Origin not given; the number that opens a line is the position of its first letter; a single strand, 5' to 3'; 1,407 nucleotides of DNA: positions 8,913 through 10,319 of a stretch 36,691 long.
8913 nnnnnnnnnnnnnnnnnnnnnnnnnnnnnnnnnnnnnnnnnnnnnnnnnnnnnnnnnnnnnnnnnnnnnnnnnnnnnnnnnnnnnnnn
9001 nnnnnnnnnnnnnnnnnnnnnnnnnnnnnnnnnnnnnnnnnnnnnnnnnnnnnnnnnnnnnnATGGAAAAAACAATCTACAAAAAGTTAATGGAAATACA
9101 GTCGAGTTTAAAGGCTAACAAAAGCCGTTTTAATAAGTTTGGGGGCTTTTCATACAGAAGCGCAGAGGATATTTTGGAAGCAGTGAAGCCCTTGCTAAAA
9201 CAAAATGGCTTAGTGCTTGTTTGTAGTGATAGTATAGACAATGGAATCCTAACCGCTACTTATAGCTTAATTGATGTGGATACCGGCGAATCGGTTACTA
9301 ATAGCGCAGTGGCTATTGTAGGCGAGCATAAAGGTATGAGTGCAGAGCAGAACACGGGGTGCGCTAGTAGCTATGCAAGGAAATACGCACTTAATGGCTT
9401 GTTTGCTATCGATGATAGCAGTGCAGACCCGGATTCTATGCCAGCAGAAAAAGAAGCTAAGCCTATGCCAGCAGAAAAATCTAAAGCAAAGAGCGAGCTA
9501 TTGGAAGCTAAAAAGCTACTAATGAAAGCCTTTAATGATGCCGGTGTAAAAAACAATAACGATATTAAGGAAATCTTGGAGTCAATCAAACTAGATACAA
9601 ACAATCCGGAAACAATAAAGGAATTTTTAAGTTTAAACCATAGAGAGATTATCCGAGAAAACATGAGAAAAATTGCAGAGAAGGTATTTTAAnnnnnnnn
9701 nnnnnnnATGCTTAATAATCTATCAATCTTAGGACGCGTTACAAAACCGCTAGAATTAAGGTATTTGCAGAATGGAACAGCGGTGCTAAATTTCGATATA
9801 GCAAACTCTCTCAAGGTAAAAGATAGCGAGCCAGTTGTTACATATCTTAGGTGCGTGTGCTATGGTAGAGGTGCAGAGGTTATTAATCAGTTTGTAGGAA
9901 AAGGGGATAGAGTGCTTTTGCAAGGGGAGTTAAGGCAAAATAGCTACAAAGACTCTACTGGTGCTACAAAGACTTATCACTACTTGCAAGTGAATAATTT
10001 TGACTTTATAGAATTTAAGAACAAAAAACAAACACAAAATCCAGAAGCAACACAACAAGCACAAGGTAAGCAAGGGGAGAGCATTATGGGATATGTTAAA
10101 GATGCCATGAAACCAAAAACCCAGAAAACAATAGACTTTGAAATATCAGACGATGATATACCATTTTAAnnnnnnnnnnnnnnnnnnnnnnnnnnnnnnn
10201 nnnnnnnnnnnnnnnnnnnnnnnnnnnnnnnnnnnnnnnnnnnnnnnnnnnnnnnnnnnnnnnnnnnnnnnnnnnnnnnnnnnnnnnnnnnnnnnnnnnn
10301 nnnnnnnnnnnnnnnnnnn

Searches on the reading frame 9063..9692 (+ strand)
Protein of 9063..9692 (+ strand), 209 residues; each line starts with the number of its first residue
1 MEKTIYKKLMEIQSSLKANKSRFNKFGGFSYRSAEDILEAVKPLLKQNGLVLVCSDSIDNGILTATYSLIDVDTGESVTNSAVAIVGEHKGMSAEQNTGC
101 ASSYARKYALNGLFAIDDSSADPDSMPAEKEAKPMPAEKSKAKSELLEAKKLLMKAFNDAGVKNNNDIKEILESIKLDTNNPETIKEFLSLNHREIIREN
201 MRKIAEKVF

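Call 12: search_protein_families(library=pfam, proteins=[window:9063-9692:+], max_evalue=0.01)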
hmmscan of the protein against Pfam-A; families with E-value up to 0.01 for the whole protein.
window:9063-9692:+ (209 aa): 1 family
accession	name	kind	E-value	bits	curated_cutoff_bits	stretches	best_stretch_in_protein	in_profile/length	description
PF04404.17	ERF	-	4.8e-37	127.7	25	1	5-144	1-145/153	ERF superfamily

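Call 14: find_related_loci(query=window:9063-9692:+, collection=genome_contigs, flank=10000)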
Query window:9063-9692:+ (209 aa) in genome_contigs; peptide patterns used: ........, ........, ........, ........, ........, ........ (x = any residue, [..] = any of these).
599 stretches matched a pattern (row limit reached: there are more); 226 encode a relative of the query (tblastn E <= 1e-3); the best 80 are kept; 80 distinct loci.
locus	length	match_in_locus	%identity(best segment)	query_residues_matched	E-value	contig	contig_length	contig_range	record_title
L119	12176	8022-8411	56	2-126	7e-37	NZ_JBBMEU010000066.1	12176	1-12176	Megasphaera intestinihominis strain CLA-AA-H81 CLAAAH81_contig_66_length_12176, whole genome shotgun sequence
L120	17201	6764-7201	52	3-144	5e-36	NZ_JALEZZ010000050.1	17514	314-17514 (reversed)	MAG: Selenomonas sp. isolate SUG490 k141_133047, whole genome shotgun sequence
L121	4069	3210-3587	57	4-125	2e-35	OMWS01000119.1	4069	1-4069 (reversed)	uncultured Veillonellaceae bacterium isolate RUG043 genome assembly, contig: scaffold_14837, whole genome shotgun sequen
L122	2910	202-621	51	5-140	4e-35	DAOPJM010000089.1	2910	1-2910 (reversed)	MAG TPA_asm: Clostridia bacterium isolate AMR_MDS_3277 NODE_38765_length_2910_cov_24.626620, whole genome shotgun sequen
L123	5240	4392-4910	46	2-165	2e-34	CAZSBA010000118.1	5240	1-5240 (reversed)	MAG TPA_asm: uncultured Proteiniphilum sp. isolate SRP274231_co1_193 genome assembly, contig: NODE_18085_length_5240_cov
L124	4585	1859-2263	51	4-133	1e-34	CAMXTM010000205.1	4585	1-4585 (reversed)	MAG TPA_asm: uncultured Clostridium sp. isolate SRR14920981_bin.5_metawrap_v1.3_MAG genome assembly, contig: NODE.5357_l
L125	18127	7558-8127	44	5-191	5e-34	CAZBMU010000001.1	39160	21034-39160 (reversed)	MAG TPA_asm: uncultured Clostridium sp. isolate SRP278969_co2_150 genome assembly, contig: NODE_677_length_39160_cov_15.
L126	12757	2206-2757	47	4-176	1e-33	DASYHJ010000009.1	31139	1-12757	MAG TPA_asm: Pirellulaceae bacterium isolate SMAG_U4237 k141_19182, whole genome shotgun sequence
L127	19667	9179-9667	43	5-155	2e-33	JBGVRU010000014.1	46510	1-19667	MAG: Acutalibacteraceae bacterium isolate fecal_MAG_133 fecal_MAG_133_contig_0014, whole genome shotgun sequence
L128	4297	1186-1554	54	2-119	1e-33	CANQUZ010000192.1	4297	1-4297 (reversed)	MAG: uncultured Roseburia sp. isolate Lapin-032__bin108 genome assembly, contig: Lapin-032__NODE_25185_length_4297_cov_1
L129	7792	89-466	54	4-125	4e-33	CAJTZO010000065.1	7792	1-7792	MAG TPA_asm: uncultured Clostridia bacterium isolate MGBC120805 genome assembly, contig: MGBC120805.65, whole genome sho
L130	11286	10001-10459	49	2-148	2e-33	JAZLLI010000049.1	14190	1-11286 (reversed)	MAG: Acutalibacteraceae bacterium isolate T1900044958_TA20190014.MAGScoT_cleanbin_000007 SGB_3878_k141_181331, whole gen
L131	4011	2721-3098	52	4-125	3e-33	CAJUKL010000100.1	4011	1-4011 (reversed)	MAG TPA_asm: uncultured Clostridia bacterium isolate MGBC157731 genome assembly, contig: MGBC157731.100, whole genome sh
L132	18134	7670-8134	47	2-149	1e-32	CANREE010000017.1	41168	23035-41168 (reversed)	MAG: uncultured Lachnospiraceae bacterium isolate Lapin-025__bin37 genome assembly, contig: Lapin-025__NODE_683_length_4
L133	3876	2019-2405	54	5-130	2e-32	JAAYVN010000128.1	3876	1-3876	MAG: Ignavibacteriales bacterium isolate AS27yjCOA_6 154625_AS27, whole genome shotgun sequence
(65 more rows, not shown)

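Call 48: find_encoding_contigs(protein=window:9063-9692:+, flank=10000, max_places=8)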
Protein window:9063-9692:+ (209 aa): 1 contig read that carries it; 1 place shown.
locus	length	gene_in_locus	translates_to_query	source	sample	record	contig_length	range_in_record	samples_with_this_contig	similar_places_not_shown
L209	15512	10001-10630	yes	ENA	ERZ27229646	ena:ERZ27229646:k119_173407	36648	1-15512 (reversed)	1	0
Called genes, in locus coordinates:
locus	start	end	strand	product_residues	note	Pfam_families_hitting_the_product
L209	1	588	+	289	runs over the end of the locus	-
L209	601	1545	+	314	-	-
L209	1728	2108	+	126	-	PF07661:MORN_2 (faint)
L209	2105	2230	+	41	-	-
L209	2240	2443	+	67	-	-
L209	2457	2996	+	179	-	PF18925:DUF5675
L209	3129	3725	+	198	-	-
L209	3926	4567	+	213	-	PF04383:KilA-N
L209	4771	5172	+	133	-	-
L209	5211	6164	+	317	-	-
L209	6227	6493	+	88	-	-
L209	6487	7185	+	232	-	-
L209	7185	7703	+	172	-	-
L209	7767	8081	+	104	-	-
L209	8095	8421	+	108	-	PF07661:MORN_2 (faint)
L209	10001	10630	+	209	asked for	PF04404:ERF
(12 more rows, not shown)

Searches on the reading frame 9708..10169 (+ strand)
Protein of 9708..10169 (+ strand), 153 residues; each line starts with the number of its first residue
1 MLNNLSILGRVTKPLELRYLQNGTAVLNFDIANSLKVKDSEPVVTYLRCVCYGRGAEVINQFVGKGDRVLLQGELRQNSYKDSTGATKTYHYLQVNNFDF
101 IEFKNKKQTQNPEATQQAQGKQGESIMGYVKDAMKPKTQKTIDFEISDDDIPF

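Call 12: search_protein_families(library=pfam, proteins=[window:9708-10169:+], max_evalue=0.01)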
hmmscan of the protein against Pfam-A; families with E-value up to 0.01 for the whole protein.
window:9708-10169:+ (153 aa): 1 family
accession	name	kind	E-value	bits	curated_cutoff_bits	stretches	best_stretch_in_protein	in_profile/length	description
PF00436.31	SSB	-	3.7e-21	75.6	26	1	2-100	1-103/104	Single-strand binding protein family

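Call 49: find_encoding_contigs(protein=window:9708-10169:+, flank=10000, max_places=8)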
Protein window:9708-10169:+ (153 aa): 1 contig read that carries it; 1 place shown.
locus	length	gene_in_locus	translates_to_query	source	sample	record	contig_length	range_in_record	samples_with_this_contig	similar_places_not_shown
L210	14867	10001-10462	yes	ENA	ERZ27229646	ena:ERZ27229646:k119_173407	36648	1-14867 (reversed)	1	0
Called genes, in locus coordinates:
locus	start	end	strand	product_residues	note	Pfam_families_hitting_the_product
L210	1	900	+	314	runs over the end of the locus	-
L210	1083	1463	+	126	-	PF07661:MORN_2 (faint)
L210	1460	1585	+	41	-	-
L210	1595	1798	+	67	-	-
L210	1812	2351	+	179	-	PF18925:DUF5675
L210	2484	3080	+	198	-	-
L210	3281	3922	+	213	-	PF04383:KilA-N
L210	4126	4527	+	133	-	-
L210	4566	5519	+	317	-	-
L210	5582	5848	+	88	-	-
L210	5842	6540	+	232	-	-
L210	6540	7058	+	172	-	-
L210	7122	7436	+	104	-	-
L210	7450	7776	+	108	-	PF07661:MORN_2 (faint)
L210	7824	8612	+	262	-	PF12684:DUF3799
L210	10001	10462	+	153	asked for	PF00436:SSB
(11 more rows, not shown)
